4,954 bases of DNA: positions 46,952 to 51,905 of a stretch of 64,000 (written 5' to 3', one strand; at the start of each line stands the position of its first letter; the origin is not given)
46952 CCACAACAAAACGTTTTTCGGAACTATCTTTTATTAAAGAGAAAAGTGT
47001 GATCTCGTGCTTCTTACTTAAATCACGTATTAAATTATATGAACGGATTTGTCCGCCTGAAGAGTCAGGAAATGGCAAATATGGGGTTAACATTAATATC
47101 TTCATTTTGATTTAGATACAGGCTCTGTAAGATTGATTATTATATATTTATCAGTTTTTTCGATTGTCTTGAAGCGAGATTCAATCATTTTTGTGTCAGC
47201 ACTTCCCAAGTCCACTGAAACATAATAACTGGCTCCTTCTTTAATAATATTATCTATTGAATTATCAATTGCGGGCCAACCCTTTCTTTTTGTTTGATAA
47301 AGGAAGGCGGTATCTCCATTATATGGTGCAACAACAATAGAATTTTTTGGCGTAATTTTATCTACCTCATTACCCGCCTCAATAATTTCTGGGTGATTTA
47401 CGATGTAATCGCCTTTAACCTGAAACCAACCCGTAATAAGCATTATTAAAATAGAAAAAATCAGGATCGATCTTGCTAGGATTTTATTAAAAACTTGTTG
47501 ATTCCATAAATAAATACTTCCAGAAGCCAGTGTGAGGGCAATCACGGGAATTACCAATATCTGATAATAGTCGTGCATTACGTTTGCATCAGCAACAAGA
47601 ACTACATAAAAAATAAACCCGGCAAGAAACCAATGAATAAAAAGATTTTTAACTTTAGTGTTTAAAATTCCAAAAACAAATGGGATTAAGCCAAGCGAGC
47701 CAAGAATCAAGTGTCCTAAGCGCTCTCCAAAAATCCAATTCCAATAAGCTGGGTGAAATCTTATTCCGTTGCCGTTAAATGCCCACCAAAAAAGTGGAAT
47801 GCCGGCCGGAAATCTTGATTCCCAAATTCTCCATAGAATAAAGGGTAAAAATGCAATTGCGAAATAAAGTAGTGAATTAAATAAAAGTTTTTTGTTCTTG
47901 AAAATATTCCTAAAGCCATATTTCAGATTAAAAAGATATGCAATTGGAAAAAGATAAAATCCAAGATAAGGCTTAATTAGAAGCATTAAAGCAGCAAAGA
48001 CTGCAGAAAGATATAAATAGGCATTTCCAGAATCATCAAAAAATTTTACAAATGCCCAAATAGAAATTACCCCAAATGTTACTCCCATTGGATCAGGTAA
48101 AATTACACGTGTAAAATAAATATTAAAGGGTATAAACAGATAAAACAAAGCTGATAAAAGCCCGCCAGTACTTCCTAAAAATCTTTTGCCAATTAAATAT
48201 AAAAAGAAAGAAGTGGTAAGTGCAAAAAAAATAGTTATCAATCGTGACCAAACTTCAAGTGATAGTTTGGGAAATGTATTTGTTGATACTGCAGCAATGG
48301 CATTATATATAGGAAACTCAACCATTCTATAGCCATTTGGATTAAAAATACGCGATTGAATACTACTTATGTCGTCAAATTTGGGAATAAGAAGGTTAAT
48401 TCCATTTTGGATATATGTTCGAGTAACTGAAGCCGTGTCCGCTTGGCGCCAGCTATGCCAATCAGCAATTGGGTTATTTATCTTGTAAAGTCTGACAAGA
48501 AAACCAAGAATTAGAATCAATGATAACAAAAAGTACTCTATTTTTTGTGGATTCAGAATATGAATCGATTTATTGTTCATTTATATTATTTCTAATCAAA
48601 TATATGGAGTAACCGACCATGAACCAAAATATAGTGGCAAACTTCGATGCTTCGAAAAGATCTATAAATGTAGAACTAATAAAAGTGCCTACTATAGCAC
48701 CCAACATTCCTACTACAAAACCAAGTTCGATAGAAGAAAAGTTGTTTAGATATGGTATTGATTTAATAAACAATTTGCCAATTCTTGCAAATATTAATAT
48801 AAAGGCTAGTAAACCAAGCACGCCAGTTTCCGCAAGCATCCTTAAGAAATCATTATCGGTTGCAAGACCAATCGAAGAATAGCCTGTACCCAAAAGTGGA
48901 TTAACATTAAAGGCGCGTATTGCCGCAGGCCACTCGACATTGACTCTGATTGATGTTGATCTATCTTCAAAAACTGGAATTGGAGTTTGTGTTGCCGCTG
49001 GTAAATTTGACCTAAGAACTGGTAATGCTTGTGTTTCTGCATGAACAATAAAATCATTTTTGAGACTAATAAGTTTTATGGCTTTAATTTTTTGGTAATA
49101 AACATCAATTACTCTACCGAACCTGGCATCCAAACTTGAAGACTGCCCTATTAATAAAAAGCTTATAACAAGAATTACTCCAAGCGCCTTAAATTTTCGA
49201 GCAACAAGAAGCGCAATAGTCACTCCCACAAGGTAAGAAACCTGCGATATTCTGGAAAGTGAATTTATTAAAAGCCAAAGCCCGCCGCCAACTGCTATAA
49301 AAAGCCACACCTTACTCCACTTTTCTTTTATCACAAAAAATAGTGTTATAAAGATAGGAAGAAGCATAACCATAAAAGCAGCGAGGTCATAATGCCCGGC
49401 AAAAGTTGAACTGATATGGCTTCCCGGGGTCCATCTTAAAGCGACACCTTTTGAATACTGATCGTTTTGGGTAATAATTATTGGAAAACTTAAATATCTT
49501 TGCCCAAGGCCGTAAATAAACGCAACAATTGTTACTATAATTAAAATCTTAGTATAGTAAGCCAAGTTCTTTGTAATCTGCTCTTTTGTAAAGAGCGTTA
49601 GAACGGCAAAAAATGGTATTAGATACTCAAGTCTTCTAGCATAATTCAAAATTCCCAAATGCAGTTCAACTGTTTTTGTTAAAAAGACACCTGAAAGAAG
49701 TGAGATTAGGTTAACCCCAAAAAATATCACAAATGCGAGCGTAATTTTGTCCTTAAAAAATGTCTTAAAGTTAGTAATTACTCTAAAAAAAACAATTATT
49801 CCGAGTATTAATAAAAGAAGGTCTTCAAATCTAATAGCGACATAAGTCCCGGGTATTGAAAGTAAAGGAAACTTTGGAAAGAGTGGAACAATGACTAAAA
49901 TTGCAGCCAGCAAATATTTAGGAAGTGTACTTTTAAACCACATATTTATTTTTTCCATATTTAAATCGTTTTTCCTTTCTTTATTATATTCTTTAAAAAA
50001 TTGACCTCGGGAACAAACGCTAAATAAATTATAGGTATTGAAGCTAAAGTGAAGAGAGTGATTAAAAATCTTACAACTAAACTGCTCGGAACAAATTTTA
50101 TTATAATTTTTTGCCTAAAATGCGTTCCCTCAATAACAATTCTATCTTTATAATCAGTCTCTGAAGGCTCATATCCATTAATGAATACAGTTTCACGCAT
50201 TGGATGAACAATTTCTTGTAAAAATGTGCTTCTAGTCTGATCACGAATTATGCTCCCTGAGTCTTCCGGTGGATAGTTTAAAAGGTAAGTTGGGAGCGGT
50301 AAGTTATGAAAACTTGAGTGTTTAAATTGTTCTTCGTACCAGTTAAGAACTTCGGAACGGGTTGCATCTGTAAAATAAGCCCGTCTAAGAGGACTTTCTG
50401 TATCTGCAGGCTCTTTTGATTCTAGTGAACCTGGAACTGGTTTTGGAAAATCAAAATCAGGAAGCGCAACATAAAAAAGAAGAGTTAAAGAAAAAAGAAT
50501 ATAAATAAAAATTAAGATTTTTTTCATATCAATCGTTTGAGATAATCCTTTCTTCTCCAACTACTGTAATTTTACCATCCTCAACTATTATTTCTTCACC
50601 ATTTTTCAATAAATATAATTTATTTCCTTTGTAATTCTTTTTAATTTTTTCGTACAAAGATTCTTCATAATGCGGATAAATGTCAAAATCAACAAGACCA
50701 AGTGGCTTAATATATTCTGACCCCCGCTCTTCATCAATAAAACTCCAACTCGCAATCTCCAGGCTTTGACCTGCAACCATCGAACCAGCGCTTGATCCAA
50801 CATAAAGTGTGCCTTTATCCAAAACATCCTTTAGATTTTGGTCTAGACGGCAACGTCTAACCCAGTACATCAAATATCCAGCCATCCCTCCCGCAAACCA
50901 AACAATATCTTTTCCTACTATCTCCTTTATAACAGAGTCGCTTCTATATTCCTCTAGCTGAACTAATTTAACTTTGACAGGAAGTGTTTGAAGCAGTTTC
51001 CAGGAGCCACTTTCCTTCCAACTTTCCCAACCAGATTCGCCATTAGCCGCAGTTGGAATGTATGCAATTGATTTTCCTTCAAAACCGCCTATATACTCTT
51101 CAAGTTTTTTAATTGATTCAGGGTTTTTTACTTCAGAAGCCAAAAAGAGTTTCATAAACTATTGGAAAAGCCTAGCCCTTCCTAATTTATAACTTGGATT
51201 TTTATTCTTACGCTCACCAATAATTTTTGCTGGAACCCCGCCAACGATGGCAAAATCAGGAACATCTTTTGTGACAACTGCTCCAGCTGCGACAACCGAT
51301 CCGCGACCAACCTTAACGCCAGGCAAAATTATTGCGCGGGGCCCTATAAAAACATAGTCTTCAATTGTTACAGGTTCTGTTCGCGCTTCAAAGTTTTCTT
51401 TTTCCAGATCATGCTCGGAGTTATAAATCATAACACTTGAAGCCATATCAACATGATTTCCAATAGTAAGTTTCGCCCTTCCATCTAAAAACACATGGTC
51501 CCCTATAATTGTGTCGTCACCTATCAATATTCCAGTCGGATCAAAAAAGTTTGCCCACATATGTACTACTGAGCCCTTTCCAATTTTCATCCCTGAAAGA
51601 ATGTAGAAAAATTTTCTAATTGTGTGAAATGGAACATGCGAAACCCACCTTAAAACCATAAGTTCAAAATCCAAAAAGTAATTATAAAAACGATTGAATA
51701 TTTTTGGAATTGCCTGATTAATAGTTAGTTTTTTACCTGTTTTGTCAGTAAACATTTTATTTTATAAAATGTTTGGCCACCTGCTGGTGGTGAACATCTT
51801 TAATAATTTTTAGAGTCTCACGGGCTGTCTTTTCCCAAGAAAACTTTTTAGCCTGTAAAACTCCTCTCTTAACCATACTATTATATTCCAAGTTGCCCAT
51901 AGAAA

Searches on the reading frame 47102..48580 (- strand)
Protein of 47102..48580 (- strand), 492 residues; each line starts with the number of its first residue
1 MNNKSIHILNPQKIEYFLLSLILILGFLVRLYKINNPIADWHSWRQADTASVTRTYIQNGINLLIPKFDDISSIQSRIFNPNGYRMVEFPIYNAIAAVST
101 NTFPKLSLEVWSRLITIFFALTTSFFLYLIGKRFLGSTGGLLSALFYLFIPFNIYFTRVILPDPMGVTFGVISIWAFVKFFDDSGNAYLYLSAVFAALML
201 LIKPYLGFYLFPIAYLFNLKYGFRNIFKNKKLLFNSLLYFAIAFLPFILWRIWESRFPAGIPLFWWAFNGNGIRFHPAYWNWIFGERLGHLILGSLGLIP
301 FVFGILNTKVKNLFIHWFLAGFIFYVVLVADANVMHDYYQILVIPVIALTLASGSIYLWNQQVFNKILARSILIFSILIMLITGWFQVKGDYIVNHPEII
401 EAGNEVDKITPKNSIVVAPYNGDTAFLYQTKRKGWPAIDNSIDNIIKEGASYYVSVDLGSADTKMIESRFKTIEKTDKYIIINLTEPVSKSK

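Call 4: search_protein_families(library=pfam, proteins=[window:47102-48580:-], max_evalue=0.01)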
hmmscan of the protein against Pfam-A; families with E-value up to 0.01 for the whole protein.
window:47102-48580:- (492 aa): 1 family
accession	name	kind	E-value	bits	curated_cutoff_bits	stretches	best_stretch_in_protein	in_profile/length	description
PF13231.12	PMT_2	-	6.4e-15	56.2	26.1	1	90-250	4-160/160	Dolichyl-phosphate-mannose-protein mannosyltransferase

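Call 7: search_protein_families(library=ncbifam, proteins=[window:47102-48580:-], max_evalue=0.01)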
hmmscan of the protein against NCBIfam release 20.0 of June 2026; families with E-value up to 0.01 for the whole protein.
window:47102-48580:- (492 aa): 1 family
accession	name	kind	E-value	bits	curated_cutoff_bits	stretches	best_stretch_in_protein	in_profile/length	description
TIGR03663.1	TIGR03663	subfamily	6.3e-07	28.8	126.25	1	110-215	71-173/435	flippase activity-associated protein Agl23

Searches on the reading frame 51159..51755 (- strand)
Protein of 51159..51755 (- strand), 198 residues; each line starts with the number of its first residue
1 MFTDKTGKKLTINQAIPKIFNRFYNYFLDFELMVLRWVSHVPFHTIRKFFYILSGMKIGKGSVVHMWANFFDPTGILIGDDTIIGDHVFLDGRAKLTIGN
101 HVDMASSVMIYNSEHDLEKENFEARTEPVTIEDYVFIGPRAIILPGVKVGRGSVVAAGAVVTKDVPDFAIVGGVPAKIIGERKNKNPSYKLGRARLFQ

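Call 3: search_protein_families(library=pfam, proteins=[window:51159-51755:-], max_evalue=0.01)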
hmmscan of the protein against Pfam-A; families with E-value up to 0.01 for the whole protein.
window:51159-51755:- (198 aa): 3 families
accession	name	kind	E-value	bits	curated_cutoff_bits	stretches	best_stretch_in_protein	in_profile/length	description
PF00132.30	Hexapep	-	6.1e-15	54.6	27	1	129-163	2-36/36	Bacterial transferase hexapeptide (six repeats)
PF14602.12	Hexapep_2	-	2.7e-11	43.4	27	1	128-163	1-34/34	Hexapeptide repeat of succinyl-transferase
PF25084.1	LbH_EIF2B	-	0.0039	17.6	54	0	77-165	23-97/105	EIF2B subunit epsilon LbH domain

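Call 89: search_protein_families(library=ncbifam, proteins=[window:51159-51755:-], max_evalue=1e-8)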
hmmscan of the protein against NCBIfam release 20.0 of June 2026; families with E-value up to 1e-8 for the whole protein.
window:51159-51755:- (198 aa): 25 families
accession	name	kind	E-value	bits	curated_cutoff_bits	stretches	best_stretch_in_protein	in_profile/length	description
NF007797.0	PRK10502.1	subfamily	9.5e-29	100.3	192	1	39-185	36-182/183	WcaF family extracellular polysaccharide biosynthesis acetyltransferase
TIGR03532.1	DapD_Ac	equivalog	4.3e-24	85.4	231.75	1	56-186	99-218/231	2,3,4,5-tetrahydropyridine-2,6-dicarboxylate N-acetyltransferase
NF038307.1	EPS_acetyl_HpsU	equivalog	1.1e-20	74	305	1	38-178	34-174/178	hormogonium polysaccharide biosynthesis acetyltransferase HpsU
NF007499.0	PRK10092.1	equivalog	1.5e-20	73.8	314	1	86-179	85-180/183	maltose O-acetyltransferase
TIGR03308.1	phn_thr-fam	hypoth_equivalog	2e-19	70.2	201.65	1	111-185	90-165/204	phosphonate metabolim protein, transferase hexapeptide repeat family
NF007240.0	PRK09677.1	equivalog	7.2e-19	68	243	1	46-184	38-186/192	putative lipopolysaccharide biosynthesis O-acetyl transferase WbbJ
TIGR04008.1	WcaF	equivalog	9e-19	68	326.3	1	34-182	31-178/180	colanic acid biosynthesis acetyltransferase WcaF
NF041874.1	EPS_EpsC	equivalog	6.3e-18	65.1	150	1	43-181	33-166/168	serine O-acetyltransferase EpsC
NF058585.1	HptprglPActTf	PfamEq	8.7e-17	61.2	300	1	123-186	101-164/172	heptaprenylglyceryl phosphate O-acetyltransferase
NF007076.0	PRK09527.1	equivalog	1.1e-16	60.8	347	1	43-189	55-192/203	galactoside O-acetyltransferase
TIGR03570.1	NeuD_NnaD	subfamily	1.2e-14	54.4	160.8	1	129-177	154-202/202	NeuD/PglB/VioB family sugar acetyltransferase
NF000311.1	Vat_ABCDEFH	equivalog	1.8e-14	53.8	300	1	103-186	80-168/201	Vat family streptogramin A O-acetyltransferase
NF000490.1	chloram_CatB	equivalog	4.6e-14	52.2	350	1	104-184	83-166/210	type B chloramphenicol O-acetyltransferase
NF033468.1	stregram_VatI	exception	1.2e-13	51.3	415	1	131-183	115-167/208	streptogramin A O-acetyltransferase Vat(I)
TIGR01172.1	cysE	equivalog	3.3e-13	50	210.65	1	41-177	31-162/162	serine O-acetyltransferase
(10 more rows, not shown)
